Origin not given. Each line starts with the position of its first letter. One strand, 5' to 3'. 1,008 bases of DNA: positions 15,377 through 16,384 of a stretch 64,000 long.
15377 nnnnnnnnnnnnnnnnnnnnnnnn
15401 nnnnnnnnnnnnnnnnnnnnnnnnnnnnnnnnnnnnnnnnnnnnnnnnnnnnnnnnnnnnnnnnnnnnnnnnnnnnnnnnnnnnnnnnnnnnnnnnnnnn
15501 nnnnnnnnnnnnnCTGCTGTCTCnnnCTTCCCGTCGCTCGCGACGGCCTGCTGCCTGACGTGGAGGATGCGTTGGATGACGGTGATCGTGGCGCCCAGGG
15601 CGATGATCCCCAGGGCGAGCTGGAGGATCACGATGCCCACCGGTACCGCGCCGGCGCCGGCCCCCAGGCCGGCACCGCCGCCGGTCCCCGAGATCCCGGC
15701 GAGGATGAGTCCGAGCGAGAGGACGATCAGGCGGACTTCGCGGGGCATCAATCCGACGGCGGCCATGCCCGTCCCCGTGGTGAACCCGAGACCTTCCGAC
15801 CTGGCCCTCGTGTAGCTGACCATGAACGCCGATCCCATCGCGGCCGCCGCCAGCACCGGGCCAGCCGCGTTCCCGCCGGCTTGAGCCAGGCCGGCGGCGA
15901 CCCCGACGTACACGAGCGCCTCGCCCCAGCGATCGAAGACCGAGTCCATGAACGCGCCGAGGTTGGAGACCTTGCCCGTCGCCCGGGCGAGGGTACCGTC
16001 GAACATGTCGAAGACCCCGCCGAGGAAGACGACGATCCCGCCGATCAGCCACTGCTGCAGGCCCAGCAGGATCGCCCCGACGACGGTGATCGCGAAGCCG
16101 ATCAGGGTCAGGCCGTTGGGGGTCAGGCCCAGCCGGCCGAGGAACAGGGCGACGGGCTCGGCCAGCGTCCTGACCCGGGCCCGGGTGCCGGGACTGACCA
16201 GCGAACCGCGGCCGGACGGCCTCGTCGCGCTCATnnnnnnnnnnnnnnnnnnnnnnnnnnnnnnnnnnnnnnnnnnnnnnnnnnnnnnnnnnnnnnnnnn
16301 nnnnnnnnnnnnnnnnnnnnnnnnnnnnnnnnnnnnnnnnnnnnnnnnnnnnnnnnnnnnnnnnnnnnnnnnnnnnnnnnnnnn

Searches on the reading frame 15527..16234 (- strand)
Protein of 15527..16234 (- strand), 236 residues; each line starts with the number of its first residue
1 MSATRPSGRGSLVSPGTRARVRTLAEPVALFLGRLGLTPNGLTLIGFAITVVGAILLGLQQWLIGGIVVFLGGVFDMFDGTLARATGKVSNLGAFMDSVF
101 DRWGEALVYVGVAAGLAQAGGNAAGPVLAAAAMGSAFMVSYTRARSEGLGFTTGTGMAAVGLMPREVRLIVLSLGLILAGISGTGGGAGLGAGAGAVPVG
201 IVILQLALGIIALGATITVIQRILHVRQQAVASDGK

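Call 17: search_protein_families(library=ncbifam, proteins=[window:15527-16234:-], max_evalue=0.001)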
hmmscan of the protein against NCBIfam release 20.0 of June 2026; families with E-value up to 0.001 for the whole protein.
window:15527-16234:- (236 aa): 8 families
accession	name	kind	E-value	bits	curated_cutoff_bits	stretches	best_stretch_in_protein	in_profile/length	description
NF040950.1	archin_ph_syn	equivalog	3.3e-37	128.2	180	1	18-229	5-190/191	archaetidylinositol phosphate synthase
NF045883.1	PIPSynth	equivalog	1.7e-35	122.5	170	1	17-230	3-196/197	phosphatidylinositol phosphate synthase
NF052561.1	PIPSynBT1523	equivalog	1.2e-28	100.4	350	1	24-232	12-226/232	hypothetical protein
NF041135.1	IPPtranDIPPsyn_Thcocales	equivalog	2.3e-14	53.2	580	1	37-145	250-355/419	bifunctional L-myo-inositol-1-phosphate cytidylyltransferase/CDP-L-myo-inositol myo-inositolphosphotransferase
TIGR00560.1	pgsA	equivalog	1.1e-05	26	109.1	1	39-102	4-73/183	CDP-diacylglycerol--glycerol-3-phosphate 3-phosphatidyltransferase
TIGR00473.1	pssA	equivalog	1.1e-05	25.6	107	1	65-101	23-59/153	CDP-diacylglycerol--serine O-phosphatidyltransferase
NF053678.1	ClpnSynClsA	equivalog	3.6e-05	24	240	1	54-103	22-71/180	cardiolipin synthase ClsA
NF008090.0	PRK10832.1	equivalog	0.00057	20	304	1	61-112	31-82/182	CDP-diacylglycerol--glycerol-3-phosphate 3-phosphatidyltransferase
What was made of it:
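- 15524..16234 (-): CDP-alcohol phosphatidyltransferase, a phosphatidylinositol-phosphate synthase type. NF045883 PIPSynth E 1.7e-35; archaetidylinositol-phosphate synthase 3.3e-37 (call 17).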
